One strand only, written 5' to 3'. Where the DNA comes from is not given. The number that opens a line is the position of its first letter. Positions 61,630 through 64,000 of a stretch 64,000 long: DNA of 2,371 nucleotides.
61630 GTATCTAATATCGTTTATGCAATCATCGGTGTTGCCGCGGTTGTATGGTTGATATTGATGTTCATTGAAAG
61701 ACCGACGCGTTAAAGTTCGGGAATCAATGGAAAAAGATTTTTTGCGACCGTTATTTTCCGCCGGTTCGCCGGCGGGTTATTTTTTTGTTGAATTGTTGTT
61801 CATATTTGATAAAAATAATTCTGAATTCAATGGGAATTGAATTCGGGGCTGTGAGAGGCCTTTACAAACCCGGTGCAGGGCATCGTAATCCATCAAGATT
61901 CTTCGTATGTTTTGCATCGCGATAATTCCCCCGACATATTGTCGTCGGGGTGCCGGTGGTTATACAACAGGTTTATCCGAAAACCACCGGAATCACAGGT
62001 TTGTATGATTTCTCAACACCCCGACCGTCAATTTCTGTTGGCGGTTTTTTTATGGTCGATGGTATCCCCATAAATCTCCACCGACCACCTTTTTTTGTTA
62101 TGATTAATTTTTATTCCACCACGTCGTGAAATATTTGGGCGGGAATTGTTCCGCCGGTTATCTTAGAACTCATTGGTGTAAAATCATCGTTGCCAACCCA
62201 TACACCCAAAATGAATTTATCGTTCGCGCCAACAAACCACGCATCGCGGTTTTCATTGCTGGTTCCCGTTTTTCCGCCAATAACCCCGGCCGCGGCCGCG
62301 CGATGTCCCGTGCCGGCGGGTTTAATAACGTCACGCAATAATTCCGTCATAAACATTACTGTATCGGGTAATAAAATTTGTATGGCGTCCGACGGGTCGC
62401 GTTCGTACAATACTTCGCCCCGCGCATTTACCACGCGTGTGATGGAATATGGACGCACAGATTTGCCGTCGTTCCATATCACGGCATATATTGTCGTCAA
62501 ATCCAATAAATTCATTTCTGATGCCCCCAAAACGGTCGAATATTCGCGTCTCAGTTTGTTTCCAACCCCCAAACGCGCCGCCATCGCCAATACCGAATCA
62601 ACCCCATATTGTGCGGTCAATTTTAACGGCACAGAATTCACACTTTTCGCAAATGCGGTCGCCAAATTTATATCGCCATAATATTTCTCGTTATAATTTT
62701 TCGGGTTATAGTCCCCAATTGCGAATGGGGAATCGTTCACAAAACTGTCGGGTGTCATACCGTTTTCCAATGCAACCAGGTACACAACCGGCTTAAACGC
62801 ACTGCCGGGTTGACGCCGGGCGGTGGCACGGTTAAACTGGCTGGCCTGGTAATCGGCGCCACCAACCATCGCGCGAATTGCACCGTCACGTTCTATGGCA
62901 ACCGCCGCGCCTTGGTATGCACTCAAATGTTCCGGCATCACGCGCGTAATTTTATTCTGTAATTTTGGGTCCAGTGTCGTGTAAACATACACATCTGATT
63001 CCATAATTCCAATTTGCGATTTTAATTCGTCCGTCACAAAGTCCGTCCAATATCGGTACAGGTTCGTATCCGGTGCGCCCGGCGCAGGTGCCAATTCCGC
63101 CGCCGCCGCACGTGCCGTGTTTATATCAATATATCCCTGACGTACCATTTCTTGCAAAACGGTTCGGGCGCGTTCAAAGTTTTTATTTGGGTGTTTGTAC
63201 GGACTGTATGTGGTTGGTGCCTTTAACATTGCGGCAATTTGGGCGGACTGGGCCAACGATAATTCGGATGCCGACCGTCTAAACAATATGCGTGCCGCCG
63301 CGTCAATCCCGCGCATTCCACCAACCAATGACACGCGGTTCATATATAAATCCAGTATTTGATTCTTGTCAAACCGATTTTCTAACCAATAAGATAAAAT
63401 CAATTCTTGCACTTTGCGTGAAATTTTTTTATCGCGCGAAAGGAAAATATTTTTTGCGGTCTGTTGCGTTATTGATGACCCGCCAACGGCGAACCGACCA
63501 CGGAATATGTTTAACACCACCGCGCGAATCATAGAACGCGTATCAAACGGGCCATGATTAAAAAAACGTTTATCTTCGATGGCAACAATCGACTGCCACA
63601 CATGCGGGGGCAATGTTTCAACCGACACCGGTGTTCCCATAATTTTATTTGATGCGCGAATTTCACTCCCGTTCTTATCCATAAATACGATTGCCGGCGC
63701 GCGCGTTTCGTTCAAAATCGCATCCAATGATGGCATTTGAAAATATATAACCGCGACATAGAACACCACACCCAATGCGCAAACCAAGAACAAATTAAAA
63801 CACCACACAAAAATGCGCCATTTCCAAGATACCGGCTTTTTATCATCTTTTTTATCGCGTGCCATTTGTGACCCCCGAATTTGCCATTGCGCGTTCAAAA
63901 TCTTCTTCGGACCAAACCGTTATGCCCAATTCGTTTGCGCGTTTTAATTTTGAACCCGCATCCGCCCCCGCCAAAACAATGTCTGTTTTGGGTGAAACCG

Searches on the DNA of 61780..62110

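Call 61: search_rna_families(source=window, start=61780, end=62110, threshold=evalue, max_evalue=10)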
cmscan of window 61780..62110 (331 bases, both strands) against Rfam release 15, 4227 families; matches with E-value up to 10: 6.
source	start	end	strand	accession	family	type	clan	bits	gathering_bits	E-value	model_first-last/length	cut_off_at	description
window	61944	62033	+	RF02221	sRNA-Xcc1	Gene; sRNA;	-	38.3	53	2e-05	1-87/87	no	sRNA-Xcc1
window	61785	61818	-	RF01475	rli45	Gene; antisense;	-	19.3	60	0.81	1-78/78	no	Listeria snRNA rli45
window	61989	62053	+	RF02676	Esr41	Gene; sRNA;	-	13.5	102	4.7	1-74/74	no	Enterohemorrhagic E. coli sRNA 41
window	61935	62022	+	RF02770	Ysr224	Gene; sRNA;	-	12.3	70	4.9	1-107/107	no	Yersinia sRNA 224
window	62018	62091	-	RF00521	SAM_alpha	Cis-reg; riboswitch;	-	12.2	36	2.7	1-79/79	no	Alpha-proteobacteria SAM riboswitch aptamer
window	62039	62095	-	RF01696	Chlorobi-1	Gene; sRNA;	-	10.9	50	4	1-67/67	no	Chlorobi-1 RNA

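Call 63: search_rna_families(source=window, start=61900, end=62060, threshold=evalue, max_evalue=0.01, show_alignments=2)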
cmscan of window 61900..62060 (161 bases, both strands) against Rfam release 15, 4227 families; matches with E-value up to 0.01: 1.
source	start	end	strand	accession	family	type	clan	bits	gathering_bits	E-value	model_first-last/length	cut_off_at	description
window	61944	62033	+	RF02221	sRNA-Xcc1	Gene; sRNA;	-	38.3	53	9.9e-06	1-87/87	no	sRNA-Xcc1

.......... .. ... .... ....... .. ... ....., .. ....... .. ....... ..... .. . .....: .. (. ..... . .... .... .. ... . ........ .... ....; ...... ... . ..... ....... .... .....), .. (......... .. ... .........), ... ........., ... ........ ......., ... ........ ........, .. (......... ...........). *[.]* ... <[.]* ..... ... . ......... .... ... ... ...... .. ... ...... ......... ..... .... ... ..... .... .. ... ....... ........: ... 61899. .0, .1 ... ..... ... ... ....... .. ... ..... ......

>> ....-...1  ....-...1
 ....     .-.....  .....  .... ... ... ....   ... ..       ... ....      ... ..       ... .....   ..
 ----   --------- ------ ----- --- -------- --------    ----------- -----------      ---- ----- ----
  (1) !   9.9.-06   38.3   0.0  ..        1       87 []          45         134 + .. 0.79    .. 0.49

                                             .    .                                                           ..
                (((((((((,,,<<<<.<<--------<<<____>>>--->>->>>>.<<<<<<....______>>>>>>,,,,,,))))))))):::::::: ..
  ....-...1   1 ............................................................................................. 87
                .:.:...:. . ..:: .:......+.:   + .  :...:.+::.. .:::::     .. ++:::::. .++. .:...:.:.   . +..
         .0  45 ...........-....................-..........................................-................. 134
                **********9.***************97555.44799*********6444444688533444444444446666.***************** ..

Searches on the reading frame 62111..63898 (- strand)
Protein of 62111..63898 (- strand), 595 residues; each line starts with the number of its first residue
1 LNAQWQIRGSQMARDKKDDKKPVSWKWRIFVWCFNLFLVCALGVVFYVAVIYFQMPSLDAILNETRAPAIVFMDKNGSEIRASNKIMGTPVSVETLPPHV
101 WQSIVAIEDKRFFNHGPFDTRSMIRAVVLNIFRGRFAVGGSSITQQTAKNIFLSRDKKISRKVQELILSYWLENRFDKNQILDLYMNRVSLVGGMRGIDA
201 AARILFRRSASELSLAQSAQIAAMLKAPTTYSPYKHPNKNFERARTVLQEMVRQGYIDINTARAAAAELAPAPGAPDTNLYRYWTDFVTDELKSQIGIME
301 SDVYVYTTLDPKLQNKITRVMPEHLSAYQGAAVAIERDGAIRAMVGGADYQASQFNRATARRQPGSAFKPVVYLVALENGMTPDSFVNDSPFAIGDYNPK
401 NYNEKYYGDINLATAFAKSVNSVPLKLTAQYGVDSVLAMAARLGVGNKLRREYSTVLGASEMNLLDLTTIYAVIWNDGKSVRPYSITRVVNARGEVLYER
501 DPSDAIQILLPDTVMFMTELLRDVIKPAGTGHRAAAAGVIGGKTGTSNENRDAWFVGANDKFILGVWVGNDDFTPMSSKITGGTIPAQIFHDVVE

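Call 15: search_protein_families(library=pfam, proteins=[window:62111-63898:-])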
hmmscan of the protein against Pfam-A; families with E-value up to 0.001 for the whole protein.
window:62111-63898:- (595 aa): 2 families
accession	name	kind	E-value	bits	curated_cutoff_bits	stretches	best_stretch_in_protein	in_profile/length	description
PF00912.28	Transgly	-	9.3e-53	178.7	27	1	85-251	11-177/178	Transglycosylase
PF00905.27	Transpeptidase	-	4.6e-30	105.3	22.1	1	331-593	2-297/299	Penicillin binding protein transpeptidase domain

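Call 40: find_homologous_proteins(query=window:62114-63898:-, max_evalue=1e-100)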
Query window:62114-63898:- (595 aa): 2540 proteins with E <= 1e-100 among 8000 candidates; the best 120 are listed.
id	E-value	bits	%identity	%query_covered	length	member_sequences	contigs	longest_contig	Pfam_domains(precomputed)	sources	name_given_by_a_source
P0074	0.0e+0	1312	99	98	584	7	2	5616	PF00912.29,PF00905.28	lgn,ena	-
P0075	0.0e+0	1263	95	98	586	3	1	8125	PF00912.29,PF00905.28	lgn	-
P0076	0.0e+0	1253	94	98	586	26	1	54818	PF00912.29,PF00905.28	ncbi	-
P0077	0.0e+0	1233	93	98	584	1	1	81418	PF00912.29,PF00905.28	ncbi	-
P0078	0.0e+0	1231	93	98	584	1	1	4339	PF00912.29,PF00905.28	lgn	-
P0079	0.0e+0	1229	92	98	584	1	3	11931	PF00912.29,PF00905.28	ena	-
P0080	0.0e+0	1227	92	98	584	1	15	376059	PF00912.29,PF00905.28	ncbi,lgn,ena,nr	ncbi:MAG: transglycosylase domain-containing protein [Alphaproteobacteria bacterium]|nr:transglycosy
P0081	0.0e+0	1227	92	98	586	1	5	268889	PF00912.29,PF00905.28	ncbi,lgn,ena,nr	ncbi:MAG: transglycosylase domain-containing protein [Alphaproteobacteria bacterium]|nr:transglycosy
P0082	0.0e+0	1223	92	98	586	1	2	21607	PF00912.29,PF00905.28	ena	-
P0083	0.0e+0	1223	92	98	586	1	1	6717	PF00912.29,PF00905.28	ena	-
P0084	0.0e+0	1222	91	98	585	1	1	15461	PF00912.29,PF00905.28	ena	-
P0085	0.0e+0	1222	89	100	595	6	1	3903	PF00912.29,PF00905.28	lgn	-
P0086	0.0e+0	1214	90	98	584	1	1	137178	PF00912.29,PF00905.28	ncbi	-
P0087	0.0e+0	1205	90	98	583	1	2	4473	PF00912.29,PF00905.28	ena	-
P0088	0.0e+0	1204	90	98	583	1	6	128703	PF00912.29,PF00905.28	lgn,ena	-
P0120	0.0e+0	1052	78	97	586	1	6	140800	PF00912.29,PF00905.28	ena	-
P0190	1.5e-291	986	72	98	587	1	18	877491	PF00912.29,PF00905.28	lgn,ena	-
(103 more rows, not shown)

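Call 41: find_encoding_contigs(protein=P0080, flank=6000, max_places=3)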
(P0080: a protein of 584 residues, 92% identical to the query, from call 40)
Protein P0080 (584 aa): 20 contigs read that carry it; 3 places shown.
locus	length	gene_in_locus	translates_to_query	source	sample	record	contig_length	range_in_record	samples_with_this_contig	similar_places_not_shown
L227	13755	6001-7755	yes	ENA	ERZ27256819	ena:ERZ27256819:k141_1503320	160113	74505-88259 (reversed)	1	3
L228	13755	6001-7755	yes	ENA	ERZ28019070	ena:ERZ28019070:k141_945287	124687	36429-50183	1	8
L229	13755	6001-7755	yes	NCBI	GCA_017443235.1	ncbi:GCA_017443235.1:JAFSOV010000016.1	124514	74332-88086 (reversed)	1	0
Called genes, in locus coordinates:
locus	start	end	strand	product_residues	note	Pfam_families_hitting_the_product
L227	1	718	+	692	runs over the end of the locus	PF01411:tRNA-synt_2c, PF07973:tRNA_SAD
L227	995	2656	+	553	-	PF13620:CarboxypepD_reg, PF13715:CarbopepD_reg_2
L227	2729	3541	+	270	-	PF00106:adh_short, PF13561:adh_short_C2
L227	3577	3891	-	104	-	PF13240:Zn_Ribbon_1 (weak), PF13248:Zn_ribbon_3 (weak), PF05154:TM2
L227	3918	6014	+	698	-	PF22745:Nlig-Ia, PF01653:DNA_ligase_aden, PF03120:OB_DNA_ligase, PF03119:DNA_ligase_ZBD, PF12826:HHH_2, PF14520:HHH_5 (weak), PF00633:HHH (weak), PF00533:BRCT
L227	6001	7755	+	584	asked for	PF00912:Transgly, PF00905:Transpeptidase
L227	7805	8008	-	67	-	PF04070:DUF378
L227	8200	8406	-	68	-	PF01165:Ribosomal_S21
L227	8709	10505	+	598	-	PF00664:ABC_membrane, PF02463:SMC_N (weak), PF00005:ABC_tran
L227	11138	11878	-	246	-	-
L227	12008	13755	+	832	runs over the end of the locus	-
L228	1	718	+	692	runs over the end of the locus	PF01411:tRNA-synt_2c, PF07973:tRNA_SAD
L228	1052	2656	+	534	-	PF13620:CarboxypepD_reg, PF13715:CarbopepD_reg_2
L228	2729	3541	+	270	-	PF00106:adh_short, PF13561:adh_short_C2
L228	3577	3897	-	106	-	PF13248:Zn_ribbon_3 (weak), PF13240:Zn_Ribbon_1 (weak), PF05154:TM2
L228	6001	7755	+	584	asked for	PF00912:Transgly, PF00905:Transpeptidase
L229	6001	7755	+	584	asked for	PF00912:Transgly, PF00905:Transpeptidase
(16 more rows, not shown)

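Call 42: find_encoding_contigs(protein=P0120, flank=6000, max_places=3)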
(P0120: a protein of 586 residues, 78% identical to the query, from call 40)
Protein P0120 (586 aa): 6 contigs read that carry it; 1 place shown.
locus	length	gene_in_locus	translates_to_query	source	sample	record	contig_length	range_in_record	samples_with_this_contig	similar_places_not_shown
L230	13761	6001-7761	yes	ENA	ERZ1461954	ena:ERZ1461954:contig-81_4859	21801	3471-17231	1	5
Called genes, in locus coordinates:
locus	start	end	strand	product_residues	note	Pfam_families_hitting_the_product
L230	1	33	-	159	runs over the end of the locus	-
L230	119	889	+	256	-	-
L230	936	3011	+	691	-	PF01411:tRNA-synt_2c, PF07973:tRNA_SAD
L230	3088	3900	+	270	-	PF00106:adh_short, PF13561:adh_short_C2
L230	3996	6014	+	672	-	PF22745:Nlig-Ia, PF01653:DNA_ligase_aden, PF03120:OB_DNA_ligase, PF03119:DNA_ligase_ZBD, PF12826:HHH_2, PF14520:HHH_5 (weak), PF00633:HHH (weak), PF00533:BRCT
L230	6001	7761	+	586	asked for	PF00912:Transgly, PF00905:Transpeptidase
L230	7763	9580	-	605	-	-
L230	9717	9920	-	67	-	PF04070:DUF378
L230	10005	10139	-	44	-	-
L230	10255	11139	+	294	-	PF01544:CorA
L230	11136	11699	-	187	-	PF06414:Zeta_toxin (faint), PF13238:AAA_18 (weak), PF13671:AAA_33 (weak), PF00406:ADK, PF13207:AAA_17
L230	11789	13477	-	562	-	PF00575:S1, PF00575:S1, PF23459:S1_RRP5 (weak), PF00575:S1, PF23459:S1_RRP5 (weak), PF00575:S1, PF21710:Spt6_S1 (weak), PF23459:S1_RRP5, +2 more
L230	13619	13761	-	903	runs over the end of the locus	PF00004:AAA, PF13191:AAA_16 (weak), PF17871:AAA_lid_9, PF00158:Sigma54_activat, PF00004:AAA, PF07724:AAA_2, PF07728:AAA_5, PF10431:ClpB_D2-small, +12 more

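Call 43: find_encoding_contigs(protein=P0190, flank=6000, max_places=3)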
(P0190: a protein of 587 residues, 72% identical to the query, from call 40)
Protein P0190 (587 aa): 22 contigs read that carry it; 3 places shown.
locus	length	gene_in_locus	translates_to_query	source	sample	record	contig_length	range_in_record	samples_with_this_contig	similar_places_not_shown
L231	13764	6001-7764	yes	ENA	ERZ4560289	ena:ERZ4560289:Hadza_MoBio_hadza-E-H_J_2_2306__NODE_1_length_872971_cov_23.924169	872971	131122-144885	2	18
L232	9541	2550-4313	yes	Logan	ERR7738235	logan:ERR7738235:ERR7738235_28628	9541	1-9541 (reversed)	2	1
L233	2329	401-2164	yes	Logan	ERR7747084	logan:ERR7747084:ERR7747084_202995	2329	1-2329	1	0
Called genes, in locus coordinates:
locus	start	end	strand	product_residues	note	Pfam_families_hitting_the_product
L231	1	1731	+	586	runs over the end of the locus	PF00664:ABC_membrane, PF00005:ABC_tran, PF02463:SMC_N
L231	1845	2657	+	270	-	PF00106:adh_short, PF13561:adh_short_C2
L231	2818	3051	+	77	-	-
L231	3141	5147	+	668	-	PF22745:Nlig-Ia, PF01653:DNA_ligase_aden, PF03120:OB_DNA_ligase, PF03119:DNA_ligase_ZBD, PF14520:HHH_5 (faint), PF12826:HHH_2, PF00533:BRCT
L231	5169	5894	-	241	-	PF13505:OMP_b-brl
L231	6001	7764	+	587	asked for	PF00912:Transgly, PF00905:Transpeptidase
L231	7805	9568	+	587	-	PF00664:ABC_membrane, PF00005:ABC_tran, PF02463:SMC_N (weak)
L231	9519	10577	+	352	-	-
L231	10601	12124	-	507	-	PF13541:ChlI, PF00158:Sigma54_activat (faint), PF00493:MCM, PF01078:Mg_chelatase, PF07728:AAA_5, PF13335:Mg_chelatase_C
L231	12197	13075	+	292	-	PF10502:Peptidase_S26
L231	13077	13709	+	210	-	PF14622:Ribonucleas_3_3, PF00636:Ribonuclease_3, PF00035:dsrm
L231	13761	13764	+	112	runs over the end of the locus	PF03840:SecG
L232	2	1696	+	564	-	?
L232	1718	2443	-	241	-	PF13505:OMP_b-brl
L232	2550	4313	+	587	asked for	PF00912:Transgly, PF00905:Transpeptidase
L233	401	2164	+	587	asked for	PF00912:Transgly, PF00905:Transpeptidase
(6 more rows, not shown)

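Call 45: find_encoding_contigs(protein=P0076, flank=10000, max_places=3)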
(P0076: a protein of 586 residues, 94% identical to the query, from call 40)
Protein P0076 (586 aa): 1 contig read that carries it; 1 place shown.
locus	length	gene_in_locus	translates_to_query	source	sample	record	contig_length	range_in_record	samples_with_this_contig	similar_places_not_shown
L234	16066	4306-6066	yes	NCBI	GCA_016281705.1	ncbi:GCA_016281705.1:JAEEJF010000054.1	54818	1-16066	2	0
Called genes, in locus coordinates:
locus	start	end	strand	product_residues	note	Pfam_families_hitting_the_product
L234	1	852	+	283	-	?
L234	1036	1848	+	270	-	PF00106:adh_short, PF13561:adh_short_C2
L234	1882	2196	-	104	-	PF13240:Zn_Ribbon_1 (weak), PF13248:Zn_ribbon_3 (weak), PF05154:TM2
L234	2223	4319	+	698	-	PF22745:Nlig-Ia, PF01653:DNA_ligase_aden, PF03120:OB_DNA_ligase, PF03119:DNA_ligase_ZBD, PF12826:HHH_2, PF14520:HHH_5, PF00633:HHH (weak), PF00533:BRCT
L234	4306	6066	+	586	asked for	PF00912:Transgly, PF00905:Transpeptidase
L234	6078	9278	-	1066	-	-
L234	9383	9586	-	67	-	PF04070:DUF378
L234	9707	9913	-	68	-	PF01165:Ribosomal_S21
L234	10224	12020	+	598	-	PF00664:ABC_membrane, PF02463:SMC_N (weak), PF00005:ABC_tran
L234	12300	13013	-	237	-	-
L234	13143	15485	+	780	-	-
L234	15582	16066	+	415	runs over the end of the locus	PF00871:Acetate_kinase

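Call 58: search_protein_families(library=pfam, proteins=[L234:6078-9278:-, L230:7763-9580:-], max_evalue=1)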
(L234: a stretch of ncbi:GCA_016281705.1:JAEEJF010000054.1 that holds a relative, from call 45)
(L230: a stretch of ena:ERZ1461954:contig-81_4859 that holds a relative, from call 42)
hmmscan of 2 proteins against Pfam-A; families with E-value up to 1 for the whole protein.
L234:6078-9278:- (1066 aa): 5 families
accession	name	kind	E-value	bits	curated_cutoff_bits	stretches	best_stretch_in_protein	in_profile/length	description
PF25174.1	Beta-prop_THOC3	-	0.0064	16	305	1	373-467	91-184/272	THOC3 beta-propeller domain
PF24078.1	Beta-sol_PIC_HAP1_IgA0_2nd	-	0.01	16.1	27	1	771-802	16-46/173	PIC/HAP1/IgA0 second beta-solenoid repeat region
PF00805.28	Pentapeptide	-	0.01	15.8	20.2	0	999-1016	22-39/40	Pentapeptide repeats (8 copies)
PF18666.6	CBM64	-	0.019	15.4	25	0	444-465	32-53/74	Carbohydrate-binding module 64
PF07145.20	PAM2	-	0.23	11.7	20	0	417-424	3-10/18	Ataxin-2 C-terminal region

L230:7763-9580:- (605 aa): 2 families
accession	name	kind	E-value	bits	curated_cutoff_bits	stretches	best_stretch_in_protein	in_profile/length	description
PF18796.6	LPD1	-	0.099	13.1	27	1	70-127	12-64/78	Large polyvalent protein-associated domain 1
PF10055.14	DUF2292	-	0.17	12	22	1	222-243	9-31/37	Uncharacterized small protein (DUF2292)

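Call 84: find_encoding_contigs(protein=P0075, flank=8000, max_places=4)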
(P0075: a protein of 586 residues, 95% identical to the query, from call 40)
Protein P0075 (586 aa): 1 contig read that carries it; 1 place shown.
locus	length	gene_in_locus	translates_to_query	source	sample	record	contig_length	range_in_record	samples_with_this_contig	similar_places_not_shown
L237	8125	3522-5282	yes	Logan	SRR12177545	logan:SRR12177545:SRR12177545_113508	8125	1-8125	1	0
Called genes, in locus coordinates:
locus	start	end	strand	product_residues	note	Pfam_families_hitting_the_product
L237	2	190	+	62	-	?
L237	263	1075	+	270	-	PF00106:adh_short, PF13561:adh_short_C2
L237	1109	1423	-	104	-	PF13240:Zn_Ribbon_1 (weak), PF13248:Zn_ribbon_3 (weak), PF05154:TM2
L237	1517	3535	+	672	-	PF22745:Nlig-Ia, PF01653:DNA_ligase_aden, PF03120:OB_DNA_ligase, PF03119:DNA_ligase_ZBD, PF00633:HHH (faint), PF12826:HHH_2, PF14520:HHH_5, PF00533:BRCT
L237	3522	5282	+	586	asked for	PF00912:Transgly, PF00905:Transpeptidase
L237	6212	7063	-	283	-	-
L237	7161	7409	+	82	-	-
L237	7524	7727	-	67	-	PF04070:DUF378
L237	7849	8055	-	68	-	PF01165:Ribosomal_S21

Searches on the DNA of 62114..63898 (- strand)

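Call 103: search_rna_families(sources=[L237, L215, L223], threshold=evalue, max_evalue=10)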
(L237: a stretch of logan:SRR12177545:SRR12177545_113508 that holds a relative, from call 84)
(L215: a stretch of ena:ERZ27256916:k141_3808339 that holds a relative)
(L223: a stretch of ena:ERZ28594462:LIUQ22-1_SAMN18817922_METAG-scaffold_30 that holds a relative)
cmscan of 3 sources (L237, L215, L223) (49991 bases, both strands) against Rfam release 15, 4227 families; matches with E-value up to 10: 20.
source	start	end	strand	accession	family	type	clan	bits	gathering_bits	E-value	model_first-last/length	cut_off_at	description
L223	5307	5380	-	RF00005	tRNA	Gene; tRNA;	CL00001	68.8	29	5.2e-13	1-71/71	no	tRNA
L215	9546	9619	-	RF00005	tRNA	Gene; tRNA;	CL00001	62.4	29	3e-11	1-71/71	no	tRNA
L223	15473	15558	-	RF00005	tRNA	Gene; tRNA;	CL00001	60.3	29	1.2e-10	1-71/71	no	tRNA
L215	9545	9619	+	RF04354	Plastid-ycf2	Cis-reg;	-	37.7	65.7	0.00021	1-75/75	no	Plastid-ycf2 5UTR RNA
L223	9619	9746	+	RF04174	MIR4208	Gene; miRNA;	-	33.8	140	0.21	1-191/191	no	MIR4208 microRNA precursor family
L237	1076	1148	-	RF02083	OrzO-P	Gene; antitoxin;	-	32.4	60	0.23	1-76/76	no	OrzO-P RNA antitoxin family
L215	8840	8905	-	RF02900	AaHKsRNA82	Gene; sRNA;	-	27.8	51.4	3.2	1-81/81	no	Aggregatibacter sRNA 82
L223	9620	9744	+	RF04134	MIR7504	Gene; miRNA;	-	25.8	83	2.6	1-124/124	no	MIR7504 microRNA precursor family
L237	1074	1169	-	RF00513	Trp_leader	Cis-reg; leader;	-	25.3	41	0.62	1-100/100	no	Tryptophan operon leader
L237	1071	1125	-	RF02063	STnc350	Gene; sRNA;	-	25.1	60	2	1-68/68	no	Salmonella enterica sRNA STnc350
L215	8874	9016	-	RF00506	Thr_leader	Cis-reg; leader;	-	23.7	55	3.2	1-118/118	no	Threonine operon leader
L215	17038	17112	-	RF02621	BSnc120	Gene; sRNA;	-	22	114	1.6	1-88/88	no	Brucella sRNA 120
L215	10640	10696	-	RF00456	mir-34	Gene; miRNA;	CL00087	20.9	53.4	4.6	1-72/72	no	mir-34 microRNA precursor family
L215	8391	8442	-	RF01388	isrD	Gene; sRNA;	-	20.9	37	9.4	1-51/51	no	isrD Hfq binding RNA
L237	8096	8125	-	RF00023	tmRNA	Gene;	CL00001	20.7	47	0.00018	345-374/374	5'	transfer-messenger RNA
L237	1074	1133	-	RF00512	Leu_leader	Cis-reg; leader;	-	20.3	50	8.9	1-148/148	no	Leucine operon leader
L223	5082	5169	-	RF02621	BSnc120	Gene; sRNA;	-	20.3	114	5.8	1-88/88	no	Brucella sRNA 120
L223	6293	6479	-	RF02675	Ysr141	Gene; sRNA;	-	20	196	0.23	1-255/255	no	Yersinia sRNA 141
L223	17342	17500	+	RF02111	IS009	Gene;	-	19.8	117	1.6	1-199/199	no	IS009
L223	13039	13217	-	RF02763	IsrM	Gene; sRNA;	-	15.4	376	3.9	1-329/329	no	IsrM sRNA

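Call 105: search_rna_families(source=L237, start=7150, end=7450, threshold=evalue, max_evalue=10)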
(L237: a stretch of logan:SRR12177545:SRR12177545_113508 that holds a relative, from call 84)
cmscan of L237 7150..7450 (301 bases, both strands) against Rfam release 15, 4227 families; matches with E-value up to 10: 6.
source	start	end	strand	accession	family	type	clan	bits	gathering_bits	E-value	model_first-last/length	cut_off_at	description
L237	7204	7295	-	RF02221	sRNA-Xcc1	Gene; sRNA;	-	43.5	53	1.1e-06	1-87/87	no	sRNA-Xcc1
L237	7182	7243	-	RF02074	STnc240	Gene; sRNA;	-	17.8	55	3.8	1-77/77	no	Enterobacterial sRNA STnc240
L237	7189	7247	+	RF02351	psRNA14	Gene; sRNA;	-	16.9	60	2.6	1-84/84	no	Proteobacteria sRNA psRNA14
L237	7163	7239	-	RF01207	snR73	Gene; snRNA; snoRNA; CD-box;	CL00056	14.9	37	3.8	1-103/103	no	Small nucleolar RNA snR73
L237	7182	7228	-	RF02837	anti-hemB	Gene; sRNA;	-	14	49.5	0.78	1-81/81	no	Burkholderia RNA 7 (anti-hemB)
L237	7150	7188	-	RF00039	DicF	Gene; antisense;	-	13.2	48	2.6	1-52/52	no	DicF RNA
